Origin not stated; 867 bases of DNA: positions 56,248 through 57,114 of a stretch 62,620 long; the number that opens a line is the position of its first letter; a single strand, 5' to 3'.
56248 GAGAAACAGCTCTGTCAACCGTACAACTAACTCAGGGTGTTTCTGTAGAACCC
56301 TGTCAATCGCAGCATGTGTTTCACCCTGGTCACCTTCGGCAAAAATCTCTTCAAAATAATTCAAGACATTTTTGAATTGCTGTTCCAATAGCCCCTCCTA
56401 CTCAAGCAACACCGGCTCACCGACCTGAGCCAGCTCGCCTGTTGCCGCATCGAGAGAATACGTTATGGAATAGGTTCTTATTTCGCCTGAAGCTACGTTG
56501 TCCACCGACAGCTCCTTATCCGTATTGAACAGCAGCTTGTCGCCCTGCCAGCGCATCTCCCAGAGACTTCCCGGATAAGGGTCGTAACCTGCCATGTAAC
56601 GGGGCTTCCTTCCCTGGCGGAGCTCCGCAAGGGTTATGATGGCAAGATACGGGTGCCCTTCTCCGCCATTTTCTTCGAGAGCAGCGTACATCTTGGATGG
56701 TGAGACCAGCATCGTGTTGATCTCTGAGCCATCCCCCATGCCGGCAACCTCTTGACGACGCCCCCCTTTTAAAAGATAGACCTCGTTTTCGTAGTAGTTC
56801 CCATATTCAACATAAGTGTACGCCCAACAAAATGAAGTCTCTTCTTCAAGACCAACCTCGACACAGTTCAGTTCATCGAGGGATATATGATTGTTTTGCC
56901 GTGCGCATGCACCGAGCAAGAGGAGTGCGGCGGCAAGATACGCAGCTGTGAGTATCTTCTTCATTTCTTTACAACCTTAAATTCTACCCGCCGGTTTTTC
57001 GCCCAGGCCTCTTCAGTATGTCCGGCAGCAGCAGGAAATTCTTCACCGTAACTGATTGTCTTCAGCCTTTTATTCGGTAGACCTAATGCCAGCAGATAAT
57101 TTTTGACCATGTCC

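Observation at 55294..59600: GEMM-I riboswitch copy 2 heading an eight-gene envelope operon, and near-identical to copy 1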

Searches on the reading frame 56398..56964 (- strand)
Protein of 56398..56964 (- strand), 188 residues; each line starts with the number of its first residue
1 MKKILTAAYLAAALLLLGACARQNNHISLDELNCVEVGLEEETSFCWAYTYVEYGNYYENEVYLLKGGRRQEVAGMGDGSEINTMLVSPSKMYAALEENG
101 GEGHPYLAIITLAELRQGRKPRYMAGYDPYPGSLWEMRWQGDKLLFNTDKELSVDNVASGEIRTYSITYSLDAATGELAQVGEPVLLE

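Call 7: search_protein_families(library=pfam, proteins=[window:56398-56964:-], max_evalue=0.1)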
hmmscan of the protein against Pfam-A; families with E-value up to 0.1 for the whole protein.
window:56398-56964:- (188 aa): 0 families

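Call 12: find_encoding_contigs(protein=window:56398-56964:-, flank=10000, max_places=6)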
Protein window:56398-56964:- (188 aa): 3 contigs read that carry it; 3 places shown.
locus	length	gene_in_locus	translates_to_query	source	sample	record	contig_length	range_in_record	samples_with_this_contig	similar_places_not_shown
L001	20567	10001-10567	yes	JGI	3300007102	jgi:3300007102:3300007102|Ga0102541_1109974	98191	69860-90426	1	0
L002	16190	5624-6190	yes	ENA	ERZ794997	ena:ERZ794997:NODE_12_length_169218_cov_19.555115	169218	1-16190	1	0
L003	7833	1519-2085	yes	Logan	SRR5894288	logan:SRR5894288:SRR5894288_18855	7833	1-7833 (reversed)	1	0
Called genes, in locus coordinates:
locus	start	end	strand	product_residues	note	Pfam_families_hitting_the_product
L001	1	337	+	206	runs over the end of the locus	PF01713:Smr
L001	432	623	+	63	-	-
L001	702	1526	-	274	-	-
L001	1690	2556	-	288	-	PF03446:NAD_binding_2, PF03807:F420_oxidored (weak), PF14833:NAD_binding_11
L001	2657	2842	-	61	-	-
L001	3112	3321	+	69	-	-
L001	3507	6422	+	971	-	PF00656:Peptidase_C14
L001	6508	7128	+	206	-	PF00149:Metallophos (faint), PF12850:Metallophos_2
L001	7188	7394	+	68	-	-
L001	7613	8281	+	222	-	-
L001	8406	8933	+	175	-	-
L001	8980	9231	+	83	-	-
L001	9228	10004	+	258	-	PF00691:OmpA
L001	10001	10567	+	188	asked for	-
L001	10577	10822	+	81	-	-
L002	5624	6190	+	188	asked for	-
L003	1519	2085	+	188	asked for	-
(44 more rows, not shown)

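Call 24: search_protein_families(library=ncbifam, proteins=[window:56398-56964:-], max_evalue=0.1)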
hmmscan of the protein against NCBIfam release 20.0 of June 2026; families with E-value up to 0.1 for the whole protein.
window:56398-56964:- (188 aa): 1 family
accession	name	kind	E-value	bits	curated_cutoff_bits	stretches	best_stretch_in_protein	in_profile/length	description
NF047408.1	SA0632_fam_LP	equivalog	0.039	13.6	70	1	1-30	1-28/68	SA0632 family lipoprotein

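Call 36: find_homologous_proteins(query=window:56398-56964:-)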
Query window:56398-56964:- (188 aa): 6 proteins with E <= 0.001 among 1381 candidates.
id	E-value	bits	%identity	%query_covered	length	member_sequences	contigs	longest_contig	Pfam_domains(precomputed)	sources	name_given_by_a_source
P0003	2.6e-121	420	100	100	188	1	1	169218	-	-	-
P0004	6.0e-90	318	76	100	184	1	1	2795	-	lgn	-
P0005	1.5e-69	252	62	97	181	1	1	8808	-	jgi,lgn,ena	-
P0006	7.1e-65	236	58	93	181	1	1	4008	-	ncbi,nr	ncbi:MAG: hypothetical protein HUJ31_09050 [Pseudomonadales bacterium]|nr:hypothetical protein [Pseu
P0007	3.3e-30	123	35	98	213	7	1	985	-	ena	-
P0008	4.7e-11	61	36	55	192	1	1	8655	-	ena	-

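Call 37: find_encoding_contigs(protein=P0005, flank=10000)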
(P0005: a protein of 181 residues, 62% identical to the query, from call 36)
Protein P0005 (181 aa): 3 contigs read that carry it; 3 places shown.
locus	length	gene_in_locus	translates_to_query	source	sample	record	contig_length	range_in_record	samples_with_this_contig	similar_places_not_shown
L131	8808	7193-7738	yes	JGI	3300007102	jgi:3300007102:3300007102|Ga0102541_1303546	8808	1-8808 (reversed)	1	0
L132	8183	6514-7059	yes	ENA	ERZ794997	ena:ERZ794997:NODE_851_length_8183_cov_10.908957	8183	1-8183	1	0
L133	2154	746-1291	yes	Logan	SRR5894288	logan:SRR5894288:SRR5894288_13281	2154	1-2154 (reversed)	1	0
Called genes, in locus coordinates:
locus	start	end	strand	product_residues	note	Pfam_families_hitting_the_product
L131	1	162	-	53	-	?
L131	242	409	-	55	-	-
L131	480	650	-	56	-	-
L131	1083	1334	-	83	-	-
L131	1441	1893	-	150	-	PF02381:MraZ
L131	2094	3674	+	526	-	PF06028:DUF915 (faint), PF00561:Abhydrolase_1 (faint), PF05057:DUF676 (faint), PF07819:PGAP1 (faint), PF02450:LCAT (weak)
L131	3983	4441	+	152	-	-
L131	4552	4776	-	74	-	PF00691:OmpA (weak)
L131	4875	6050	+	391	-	-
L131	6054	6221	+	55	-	-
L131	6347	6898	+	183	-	-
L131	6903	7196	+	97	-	-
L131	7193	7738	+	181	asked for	-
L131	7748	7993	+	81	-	-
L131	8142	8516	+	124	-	-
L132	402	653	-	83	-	-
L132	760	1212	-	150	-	PF02381:MraZ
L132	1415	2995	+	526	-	PF06028:DUF915 (faint), PF00561:Abhydrolase_1 (faint), PF05057:DUF676 (faint), PF07819:PGAP1 (faint), PF02450:LCAT (weak)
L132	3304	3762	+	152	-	-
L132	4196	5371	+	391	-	-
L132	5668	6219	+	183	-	-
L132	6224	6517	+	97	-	-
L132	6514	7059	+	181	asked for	-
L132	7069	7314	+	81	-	-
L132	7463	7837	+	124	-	-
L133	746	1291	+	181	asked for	-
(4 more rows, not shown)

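Call 38: find_encoding_contigs(protein=P0006, flank=10000)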
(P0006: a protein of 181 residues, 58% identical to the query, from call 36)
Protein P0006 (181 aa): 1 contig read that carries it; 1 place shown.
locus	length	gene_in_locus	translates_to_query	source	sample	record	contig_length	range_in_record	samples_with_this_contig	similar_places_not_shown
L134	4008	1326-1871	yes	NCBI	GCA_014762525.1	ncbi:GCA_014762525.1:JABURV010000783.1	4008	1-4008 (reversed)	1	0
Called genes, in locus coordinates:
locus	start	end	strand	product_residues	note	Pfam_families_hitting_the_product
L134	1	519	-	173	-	?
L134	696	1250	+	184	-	-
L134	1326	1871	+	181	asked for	-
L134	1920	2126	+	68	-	-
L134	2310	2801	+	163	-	PF11220:DUF3015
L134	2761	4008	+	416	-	PF25225:DUF7843, PF13387:Lnb_N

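Call 39: find_encoding_contigs(protein=P0004, flank=10000)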
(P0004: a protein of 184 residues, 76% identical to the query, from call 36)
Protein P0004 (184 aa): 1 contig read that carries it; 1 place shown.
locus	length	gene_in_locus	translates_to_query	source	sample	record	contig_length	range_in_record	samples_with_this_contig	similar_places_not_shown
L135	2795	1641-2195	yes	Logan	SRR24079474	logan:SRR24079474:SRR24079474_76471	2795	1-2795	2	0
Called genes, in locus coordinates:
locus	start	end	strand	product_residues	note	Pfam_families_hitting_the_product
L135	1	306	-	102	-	?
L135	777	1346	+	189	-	PF04355:BamE (faint)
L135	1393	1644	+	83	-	-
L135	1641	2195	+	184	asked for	-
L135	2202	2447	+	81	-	-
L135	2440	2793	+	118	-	?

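Call 40: find_encoding_contigs(protein=P0008, flank=10000)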
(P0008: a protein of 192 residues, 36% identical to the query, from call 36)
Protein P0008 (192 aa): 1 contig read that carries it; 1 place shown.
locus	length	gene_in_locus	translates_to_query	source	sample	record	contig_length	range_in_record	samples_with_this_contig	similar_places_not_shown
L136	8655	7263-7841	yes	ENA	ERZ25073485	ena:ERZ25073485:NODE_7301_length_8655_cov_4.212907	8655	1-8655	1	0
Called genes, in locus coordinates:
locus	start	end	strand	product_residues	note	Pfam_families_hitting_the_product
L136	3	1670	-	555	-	PF04055:Radical_SAM, PF06969:HemN_C (weak)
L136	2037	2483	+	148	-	PF00293:NUDIX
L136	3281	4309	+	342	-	PF01547:SBP_bac_1, PF13531:SBP_bac_11, PF13416:SBP_bac_8, PF13343:SBP_bac_6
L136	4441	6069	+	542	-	PF00528:BPD_transp_1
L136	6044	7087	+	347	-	PF00005:ABC_tran, PF13304:AAA_21, PF08402:TOBE_2 (weak)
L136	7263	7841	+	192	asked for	-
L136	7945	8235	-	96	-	-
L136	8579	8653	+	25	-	?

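Call 47: search_solved_structures(query=A4, max_evalue=10)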
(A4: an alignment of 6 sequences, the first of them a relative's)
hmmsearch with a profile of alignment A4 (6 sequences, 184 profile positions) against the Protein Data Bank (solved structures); distinct sequences matched with E-value up to 10: 1.
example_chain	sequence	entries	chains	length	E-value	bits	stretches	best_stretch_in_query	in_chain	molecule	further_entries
6d7g_D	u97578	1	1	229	0.75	12.9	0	126-157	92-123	TRA@ protein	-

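Call 52: predict_structure(alignment_id=A4)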
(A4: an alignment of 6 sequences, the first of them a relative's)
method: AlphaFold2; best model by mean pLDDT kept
length: 188 residues; sequences in the alignment: 6
mean_pLDDT: 78.1   pTM: 0.68
mean pLDDT of the five models: 78.1, 65.7, 60.5, 54.4, 53.0
residues with pLDDT >= 90: 33; 70-90: 105; 50-70: 44; < 50: 6
segments of 3 or more residues with pLDDT < 50: 22-27
pLDDT, mean of each block of 10 residues (from residue 1): 71 66 49 81 83 71 82 62 88 87 80 81 81 89 91 62 84 91 86
secondary structure, 60 per line:
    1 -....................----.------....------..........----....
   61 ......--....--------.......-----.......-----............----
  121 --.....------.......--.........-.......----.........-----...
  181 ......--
elements in order: H2-21 E33-36 E43-52 E57-66 E69-72 E81-87 E93-99 E105-111 H112-116 E123-127 E134-140 E143-151 H153-159 E164-172 E178-186

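Call 57: fold_search(model_id=the predicted structure, library=pdb)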
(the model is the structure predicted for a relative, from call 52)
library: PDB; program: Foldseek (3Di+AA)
matches with E <= 10: 754; with E <= 0.001: 1
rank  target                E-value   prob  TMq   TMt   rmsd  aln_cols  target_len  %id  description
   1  5yzo_A                9.0e-04  1.00  0.48  0.17   5.9       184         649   13  Crystal structure of S9 peptidase mutant (S514A) from Deinococcus radiodurans R1 (released 2018-11-14)
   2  5yzo_B                1.7e-03  1.00  0.48  0.17   5.9       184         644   13  Crystal structure of S9 peptidase mutant (S514A) from Deinococcus radiodurans R1 (released 2018-11-14)
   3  5yzn_A                3.0e-03  1.00  0.51  0.18   5.5       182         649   13  Crystal structure of S9 peptidase (active form) from Deinococcus radiodurans R1 (released 2018-11-14)
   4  5yzn_D                3.3e-03  1.00  0.48  0.17   5.8       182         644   13  Crystal structure of S9 peptidase (active form) from Deinococcus radiodurans R1 (released 2018-11-14)
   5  8z9m_D                3.4e-03  1.00  0.51  0.11   4.4       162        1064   15  Cryo-EM structure of dimeric WDR11-FAM91A1 complex (released 2024-08-14)
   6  6ikg_A                4.0e-03  1.00  0.48  0.17   5.6       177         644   12  Crystal structure of substrate-bound S9 peptidase (S514A mutant) from Deinococcus radiodurans (released 2018-11-14)
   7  9xrl_A                4.5e-03  1.00  0.47  0.23   4.8       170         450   11  Structure of mouse cytoplasmic lattice (CPL) repeating unit (released 2026-03-18)
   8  2ivz_D                4.5e-03  1.00  0.36  0.19   8.8       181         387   14  Structure of TolB in complex with a peptide of the colicin E9 T- domain (released 2006-08-16)
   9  6ikg_B                4.7e-03  1.00  0.49  0.17   5.7       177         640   12  Crystal structure of substrate-bound S9 peptidase (S514A mutant) from Deinococcus radiodurans (released 2018-11-14)
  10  6ikg_C                4.9e-03  1.00  0.47  0.17   6.2       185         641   13  Crystal structure of substrate-bound S9 peptidase (S514A mutant) from Deinococcus radiodurans (released 2018-11-14)
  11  8kbx_A                5.2e-03  1.00  0.39  0.23   6.0       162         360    9  Cryo-EM structure of human ATG2A-WIPI4 complex (released 2024-08-07)
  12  5o3u_D                5.2e-03  0.98  0.36  0.12  12.1       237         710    9  Structural characterization of the fast and promiscuous macrocyclase from plant - PCY1-S562A bound to Presegetalin F1 (released 2018-02-07)
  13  5yzn_C                5.8e-03  1.00  0.48  0.17   5.8       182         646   13  Crystal structure of S9 peptidase (active form) from Deinococcus radiodurans R1 (released 2018-11-14)
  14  3fgb_B                5.8e-03  1.00  0.38  0.23   6.3       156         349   16  Crystal structure of the Q89ZH8_BACTN protein from Bacteroides thetaiotaomicron. Northeast Structural Genomics Consort (released 2008-12-23)
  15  6ikg_D                6.4e-03  1.00  0.50  0.18   5.6       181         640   13  Crystal structure of substrate-bound S9 peptidase (S514A mutant) from Deinococcus radiodurans (released 2018-11-14)
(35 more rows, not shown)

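Call 72: search_protein_families(library=pfam, proteins=[L132:7463-7837:+], max_evalue=0.05)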
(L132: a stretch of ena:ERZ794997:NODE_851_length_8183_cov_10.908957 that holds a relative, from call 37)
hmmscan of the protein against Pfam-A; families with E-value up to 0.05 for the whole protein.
L132:7463-7837:+ (124 aa): 0 families

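Call 91: find_related_loci(query=A4, collection=genome_contigs, flank=8000)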
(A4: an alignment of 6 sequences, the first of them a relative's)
Query A4 (188 aa) in genome_contigs; peptide patterns used: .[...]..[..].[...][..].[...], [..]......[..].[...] (x = any residue, [..] = any of these).
38 stretches matched a pattern; 2 encode a relative of the query (tblastn E <= 1e-3); 2 distinct loci.
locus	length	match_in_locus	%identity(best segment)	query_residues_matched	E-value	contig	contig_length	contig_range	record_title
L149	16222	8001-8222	36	80-148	2e-8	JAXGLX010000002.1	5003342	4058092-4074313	MAG: Acidobacteriota bacterium isolate AnMBR.bin219 bin219_2, whole genome shotgun sequence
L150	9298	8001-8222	32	80-148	3e-6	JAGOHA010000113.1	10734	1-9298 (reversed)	MAG: Acidobacteria bacterium isolate Go_SlDig_bin_198 Go_SlDig_18732_length_10734_cov_17.118601, whole genome shotgun se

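Call 96: search_protein_representatives(alignment_id=A4)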
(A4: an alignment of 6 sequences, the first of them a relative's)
Query: 6 sequences, 184 profile positions. Proteins with E-value up to 0.001 (for the whole library): 233; up to 1e-10: 48; up to 1e-30: 4. The best 150 are listed.
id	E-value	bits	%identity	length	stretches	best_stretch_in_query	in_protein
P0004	3.4e-91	320.5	-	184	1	1-183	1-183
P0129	2.8e-55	203.4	-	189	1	10-183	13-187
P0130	2.7e-39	151.3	-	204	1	10-183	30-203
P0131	1.2e-37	145.9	-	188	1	10-183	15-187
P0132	1.1e-30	123.3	-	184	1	11-152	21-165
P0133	1.5e-28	116.3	-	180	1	3-177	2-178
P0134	5.0e-28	114.6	-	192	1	9-178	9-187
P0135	4.9e-27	111.3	-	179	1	6-169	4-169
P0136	2.6e-25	105.7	-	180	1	9-150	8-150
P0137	1.9e-23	99.7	-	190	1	1-182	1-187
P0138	4.3e-18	82.2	-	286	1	5-172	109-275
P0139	3.3e-17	79.3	-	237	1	13-175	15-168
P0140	6.5e-16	75.1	-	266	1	38-152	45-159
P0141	9.2e-16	74.6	-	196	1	41-153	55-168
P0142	5.2e-15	72.1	-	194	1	27-179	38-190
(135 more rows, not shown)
